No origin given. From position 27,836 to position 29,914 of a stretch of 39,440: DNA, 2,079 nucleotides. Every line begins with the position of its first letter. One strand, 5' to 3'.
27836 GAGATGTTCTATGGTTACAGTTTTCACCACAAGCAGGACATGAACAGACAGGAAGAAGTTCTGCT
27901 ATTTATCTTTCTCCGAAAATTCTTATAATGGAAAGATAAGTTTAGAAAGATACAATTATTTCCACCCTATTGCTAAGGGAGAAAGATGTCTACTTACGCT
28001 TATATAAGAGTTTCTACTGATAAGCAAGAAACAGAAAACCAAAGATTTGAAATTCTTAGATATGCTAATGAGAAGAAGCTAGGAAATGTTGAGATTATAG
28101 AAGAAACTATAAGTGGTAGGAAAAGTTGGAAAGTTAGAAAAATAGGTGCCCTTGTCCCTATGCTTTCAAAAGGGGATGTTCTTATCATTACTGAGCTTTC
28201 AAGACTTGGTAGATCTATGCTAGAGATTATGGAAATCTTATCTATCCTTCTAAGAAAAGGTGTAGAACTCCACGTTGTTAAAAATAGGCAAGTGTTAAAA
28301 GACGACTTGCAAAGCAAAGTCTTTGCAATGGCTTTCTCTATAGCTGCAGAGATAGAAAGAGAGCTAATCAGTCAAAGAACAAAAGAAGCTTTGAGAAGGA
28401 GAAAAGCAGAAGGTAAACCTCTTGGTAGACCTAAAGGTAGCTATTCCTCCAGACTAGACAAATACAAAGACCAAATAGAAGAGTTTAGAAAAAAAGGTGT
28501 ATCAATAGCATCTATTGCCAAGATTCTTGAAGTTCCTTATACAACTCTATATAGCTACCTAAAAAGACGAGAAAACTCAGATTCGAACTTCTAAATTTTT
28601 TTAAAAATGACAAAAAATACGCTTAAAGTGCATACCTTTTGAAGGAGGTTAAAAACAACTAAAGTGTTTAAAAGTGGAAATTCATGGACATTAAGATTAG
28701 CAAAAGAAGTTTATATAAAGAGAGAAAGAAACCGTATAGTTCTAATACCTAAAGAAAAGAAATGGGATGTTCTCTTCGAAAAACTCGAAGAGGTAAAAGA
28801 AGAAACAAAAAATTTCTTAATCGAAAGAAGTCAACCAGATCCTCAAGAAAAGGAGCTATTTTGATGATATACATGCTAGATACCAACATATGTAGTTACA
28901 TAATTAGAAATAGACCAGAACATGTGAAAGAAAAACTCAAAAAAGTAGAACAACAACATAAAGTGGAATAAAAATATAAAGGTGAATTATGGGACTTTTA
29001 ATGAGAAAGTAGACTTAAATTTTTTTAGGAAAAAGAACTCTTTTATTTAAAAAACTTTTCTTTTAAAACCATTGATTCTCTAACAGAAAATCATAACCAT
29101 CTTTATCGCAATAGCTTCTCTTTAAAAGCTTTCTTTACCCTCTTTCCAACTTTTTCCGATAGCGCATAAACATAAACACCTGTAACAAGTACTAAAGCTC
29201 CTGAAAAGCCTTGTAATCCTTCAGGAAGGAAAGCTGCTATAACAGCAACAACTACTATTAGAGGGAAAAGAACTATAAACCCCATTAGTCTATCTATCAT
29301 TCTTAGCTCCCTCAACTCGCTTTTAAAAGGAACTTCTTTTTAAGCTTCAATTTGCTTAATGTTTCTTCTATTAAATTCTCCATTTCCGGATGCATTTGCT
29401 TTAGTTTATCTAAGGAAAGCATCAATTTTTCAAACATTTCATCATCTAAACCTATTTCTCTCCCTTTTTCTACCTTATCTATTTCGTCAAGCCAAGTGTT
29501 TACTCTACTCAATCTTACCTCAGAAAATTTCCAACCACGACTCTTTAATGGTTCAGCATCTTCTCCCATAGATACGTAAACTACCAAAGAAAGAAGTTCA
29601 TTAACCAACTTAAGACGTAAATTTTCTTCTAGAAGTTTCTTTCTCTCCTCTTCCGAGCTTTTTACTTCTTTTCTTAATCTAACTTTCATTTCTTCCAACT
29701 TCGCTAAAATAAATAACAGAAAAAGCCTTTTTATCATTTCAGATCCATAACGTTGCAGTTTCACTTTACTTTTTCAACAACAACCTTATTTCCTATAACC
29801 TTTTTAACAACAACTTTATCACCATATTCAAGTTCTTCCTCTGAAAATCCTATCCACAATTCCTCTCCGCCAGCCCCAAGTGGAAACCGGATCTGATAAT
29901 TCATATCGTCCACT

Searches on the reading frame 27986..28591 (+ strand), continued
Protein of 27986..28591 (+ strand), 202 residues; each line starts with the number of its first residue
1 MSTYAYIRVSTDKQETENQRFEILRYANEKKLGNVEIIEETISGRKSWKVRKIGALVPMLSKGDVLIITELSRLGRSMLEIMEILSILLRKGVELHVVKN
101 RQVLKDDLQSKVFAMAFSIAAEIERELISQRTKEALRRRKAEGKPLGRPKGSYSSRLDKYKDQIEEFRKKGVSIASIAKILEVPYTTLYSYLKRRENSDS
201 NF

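Call 26: find_encoding_contigs(protein=P0116, flank=8000, max_places=3)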
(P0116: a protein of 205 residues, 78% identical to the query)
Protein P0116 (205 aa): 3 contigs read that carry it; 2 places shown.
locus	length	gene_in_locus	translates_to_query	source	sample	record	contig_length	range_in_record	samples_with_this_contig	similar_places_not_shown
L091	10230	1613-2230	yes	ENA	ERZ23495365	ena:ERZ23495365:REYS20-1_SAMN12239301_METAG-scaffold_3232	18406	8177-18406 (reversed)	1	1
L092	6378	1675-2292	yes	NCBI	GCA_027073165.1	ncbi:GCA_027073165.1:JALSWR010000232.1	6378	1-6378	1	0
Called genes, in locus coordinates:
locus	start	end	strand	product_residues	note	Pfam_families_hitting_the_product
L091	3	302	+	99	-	?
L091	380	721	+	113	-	-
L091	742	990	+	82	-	-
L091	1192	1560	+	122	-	PF22600:MTPAP-like_central (weak), PF01909:NTP_transf_2, PF18765:Polbeta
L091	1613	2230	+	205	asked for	PF00239:Resolvase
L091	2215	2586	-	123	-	-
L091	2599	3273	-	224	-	-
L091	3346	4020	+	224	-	-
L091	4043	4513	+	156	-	-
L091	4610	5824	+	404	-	PF06666:DUF1173 (weak)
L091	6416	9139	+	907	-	-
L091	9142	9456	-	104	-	-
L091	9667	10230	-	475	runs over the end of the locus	-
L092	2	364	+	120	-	?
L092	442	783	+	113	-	-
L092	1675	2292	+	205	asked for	PF00239:Resolvase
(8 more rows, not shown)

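Call 31: find_related_loci(query=window:27986-28591:+, collection=metagenome_contigs, flank=5000)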
Query window:27986-28591:+ (202 aa) in metagenome_contigs; peptide patterns used: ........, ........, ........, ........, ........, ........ (x = any residue, [..] = any of these).
600 stretches matched a pattern (row limit reached: there are more); 249 encode a relative of the query (tblastn E <= 1e-3); the best 80 are kept; 80 distinct loci.
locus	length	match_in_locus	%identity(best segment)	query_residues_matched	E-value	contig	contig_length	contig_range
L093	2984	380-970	96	1-197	4e-128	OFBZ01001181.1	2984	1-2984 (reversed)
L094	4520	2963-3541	87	3-195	4e-111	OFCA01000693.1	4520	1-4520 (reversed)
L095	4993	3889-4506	81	1-202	5e-109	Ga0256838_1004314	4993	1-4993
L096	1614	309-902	83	1-198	4e-116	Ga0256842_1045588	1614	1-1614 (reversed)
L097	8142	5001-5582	85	3-196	7e-108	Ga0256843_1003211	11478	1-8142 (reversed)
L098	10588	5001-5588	84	1-196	1e-107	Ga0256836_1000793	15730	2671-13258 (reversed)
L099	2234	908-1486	84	3-195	6e-113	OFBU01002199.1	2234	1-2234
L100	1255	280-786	98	1-169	1e-116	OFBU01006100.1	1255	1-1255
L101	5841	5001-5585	84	3-197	3e-106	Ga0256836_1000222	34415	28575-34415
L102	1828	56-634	83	3-195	8e-113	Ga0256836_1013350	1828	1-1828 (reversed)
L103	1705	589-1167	82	3-195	2e-113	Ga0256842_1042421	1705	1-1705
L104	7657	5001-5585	84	1-195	2e-106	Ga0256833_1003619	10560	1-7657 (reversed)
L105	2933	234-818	84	3-197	4e-109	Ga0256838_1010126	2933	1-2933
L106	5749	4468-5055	81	1-196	4e-105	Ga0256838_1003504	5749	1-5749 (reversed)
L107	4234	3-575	84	6-196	8e-105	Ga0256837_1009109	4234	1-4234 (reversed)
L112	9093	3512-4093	81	3-196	1e-101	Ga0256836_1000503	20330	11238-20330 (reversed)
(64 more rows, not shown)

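Call 56: search_protein_families(library=ncbifam, max_evalue=0.01, proteins=[window:27986-28591:+])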
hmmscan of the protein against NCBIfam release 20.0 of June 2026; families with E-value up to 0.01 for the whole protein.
window:27986-28591:+ (202 aa): 6 families
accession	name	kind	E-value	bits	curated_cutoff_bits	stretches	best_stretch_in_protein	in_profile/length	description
NF009949.0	PRK13413.1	equivalog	3.2e-67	226.2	272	1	4-198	3-199/203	master DNA invertase Mpi family serine-type recombinase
NF041201.1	recomb_XisF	equivalog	5.2e-12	45.5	375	1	4-179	2-182/465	fdxN element excision recombinase XisF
NF049883.1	resolv_YneB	equivalog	2.7e-08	33.5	175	1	5-181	4-189/211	YneB family resolvase-like protein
NF047344.1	SCCmet_CcrA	equivalog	3.9e-07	29.5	700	1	4-144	5-147/442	cassette chromosome recombinase CcrA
NF033518.0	transpos_IS607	equivalog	1.1e-06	28.3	110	1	3-121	56-176/187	IS607 family transposase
NF047343.1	SCCmet_CcrB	equivalog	0.00035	19.4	900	1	5-155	11-167/542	cassette chromosome recombinase CcrB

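Call 66: search_solved_structures(query=window:27986-28591:+, max_evalue=1e-8, show_alignments=1)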
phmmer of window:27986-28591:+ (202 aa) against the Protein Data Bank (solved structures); distinct sequences matched with E-value up to 1e-8: 5.
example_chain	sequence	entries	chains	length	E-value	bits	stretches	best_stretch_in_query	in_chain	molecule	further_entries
4m6f_A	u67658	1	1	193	2.9e-14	56.6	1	5-191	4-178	DNA-invertase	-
3uj3_X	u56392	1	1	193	1.6e-13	54.2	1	5-191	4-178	DNA-invertase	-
1zr2_A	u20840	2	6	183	2.2e-10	44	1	1-192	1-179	Transposon gamma-delta resolvase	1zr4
1gdt_A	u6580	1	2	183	8.4e-10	42.1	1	3-192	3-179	PROTEIN (GAMMA DELTA RESOLVASE)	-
2gm4_A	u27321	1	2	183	1.1e-09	41.7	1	1-192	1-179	Transposon gamma-delta resolvase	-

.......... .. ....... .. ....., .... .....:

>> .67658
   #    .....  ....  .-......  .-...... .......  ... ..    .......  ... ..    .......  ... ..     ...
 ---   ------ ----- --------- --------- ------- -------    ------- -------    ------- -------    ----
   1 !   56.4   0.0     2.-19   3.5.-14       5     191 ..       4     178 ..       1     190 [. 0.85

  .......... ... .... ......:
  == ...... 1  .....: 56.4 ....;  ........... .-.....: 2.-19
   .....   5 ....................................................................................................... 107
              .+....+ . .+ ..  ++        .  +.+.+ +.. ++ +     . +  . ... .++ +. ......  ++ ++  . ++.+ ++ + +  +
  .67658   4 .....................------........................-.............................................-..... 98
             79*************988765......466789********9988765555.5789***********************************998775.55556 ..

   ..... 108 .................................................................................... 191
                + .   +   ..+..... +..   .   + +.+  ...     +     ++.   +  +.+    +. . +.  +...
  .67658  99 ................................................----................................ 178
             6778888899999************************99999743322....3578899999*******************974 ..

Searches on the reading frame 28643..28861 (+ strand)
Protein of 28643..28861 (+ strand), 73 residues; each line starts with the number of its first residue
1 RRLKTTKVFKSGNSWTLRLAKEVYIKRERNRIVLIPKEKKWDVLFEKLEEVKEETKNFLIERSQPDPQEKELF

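Call 7: search_protein_families(library=pfam, max_evalue=0.1, proteins=[window:28664-28861:+])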
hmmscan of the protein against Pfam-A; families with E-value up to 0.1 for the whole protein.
window:28664-28861:+ (66 aa): 2 families
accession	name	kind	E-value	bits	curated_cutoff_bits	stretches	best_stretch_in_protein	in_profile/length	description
PF12746.13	GNAT_acetyltran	-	0.065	13.3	26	1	10-63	54-108/243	GNAT acetyltransferase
PF04014.23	MazE_antitoxin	-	0.07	13.5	24.7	0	15-35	27-48/48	Antidote-toxin recognition MazE, bacterial antitoxin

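Call 56: search_protein_families(library=ncbifam, max_evalue=0.01, proteins=[window:28643-28861:+])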
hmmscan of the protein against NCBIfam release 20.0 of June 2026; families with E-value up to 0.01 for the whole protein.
window:28643-28861:+ (73 aa): 2 families
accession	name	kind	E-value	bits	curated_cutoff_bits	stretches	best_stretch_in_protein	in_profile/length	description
NF047862.1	VapBLeptosp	equivalog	3.3e-12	46.3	100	1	3-71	1-74/76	type II toxin-antitoxin system antitoxin VapB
NF040493.1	TA_anti_VapB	subfamily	2.7e-10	40.3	60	1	6-72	1-72/73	type II toxin-antitoxin system VapB family antitoxin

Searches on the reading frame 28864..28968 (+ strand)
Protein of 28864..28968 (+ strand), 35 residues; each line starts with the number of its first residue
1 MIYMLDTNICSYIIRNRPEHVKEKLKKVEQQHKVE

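Call 7: search_protein_families(library=pfam, max_evalue=0.1, proteins=[window:28864-28968:+])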
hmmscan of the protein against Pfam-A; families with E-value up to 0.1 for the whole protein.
window:28864-28968:+ (35 aa): 2 families
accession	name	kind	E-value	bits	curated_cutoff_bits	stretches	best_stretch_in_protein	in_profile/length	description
PF01850.27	PIN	-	0.0083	17.2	23.6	1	3-24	1-24/120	PIN domain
PF03927.19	NapD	-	0.029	14.9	28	1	8-35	2-29/76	NapD protein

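Call 56: search_protein_families(library=ncbifam, max_evalue=0.01, proteins=[window:28864-28968:+])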
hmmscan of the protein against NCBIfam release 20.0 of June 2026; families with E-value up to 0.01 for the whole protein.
window:28864-28968:+ (35 aa): 2 families
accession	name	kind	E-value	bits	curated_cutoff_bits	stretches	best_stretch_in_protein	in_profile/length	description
NF047863.1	VapCLeptosp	equivalog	1.6e-08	34.9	140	1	3-31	1-29/130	type II toxin-antitoxin system tRNA(fMet)-specific endonuclease VapC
NF010285.0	PRK13725.1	subfamily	2.6e-06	27.4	143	1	3-26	4-27/132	tRNA(fMet)-specific endonuclease VapC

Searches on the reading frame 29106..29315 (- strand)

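Call 7: search_protein_families(library=pfam, max_evalue=0.1, proteins=[window:29106-29315:-])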
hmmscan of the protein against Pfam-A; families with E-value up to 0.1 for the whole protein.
window:29106-29315:- (70 aa): 1 family
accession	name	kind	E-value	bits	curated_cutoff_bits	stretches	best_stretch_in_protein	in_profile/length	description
PF09878.14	DUF2105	-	0.085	13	32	0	33-63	115-145/200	Predicted membrane protein (DUF2105)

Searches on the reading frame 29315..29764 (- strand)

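Call 7: search_protein_families(library=pfam, max_evalue=0.1, proteins=[window:29315-29764:-])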
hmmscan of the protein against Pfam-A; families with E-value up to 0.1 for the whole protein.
window:29315-29764:- (150 aa): 1 family
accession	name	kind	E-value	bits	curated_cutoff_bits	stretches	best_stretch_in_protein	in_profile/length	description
PF09406.16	DUF2004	-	0.023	15.4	27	1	90-147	29-87/122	Protein of unknown function (DUF2004)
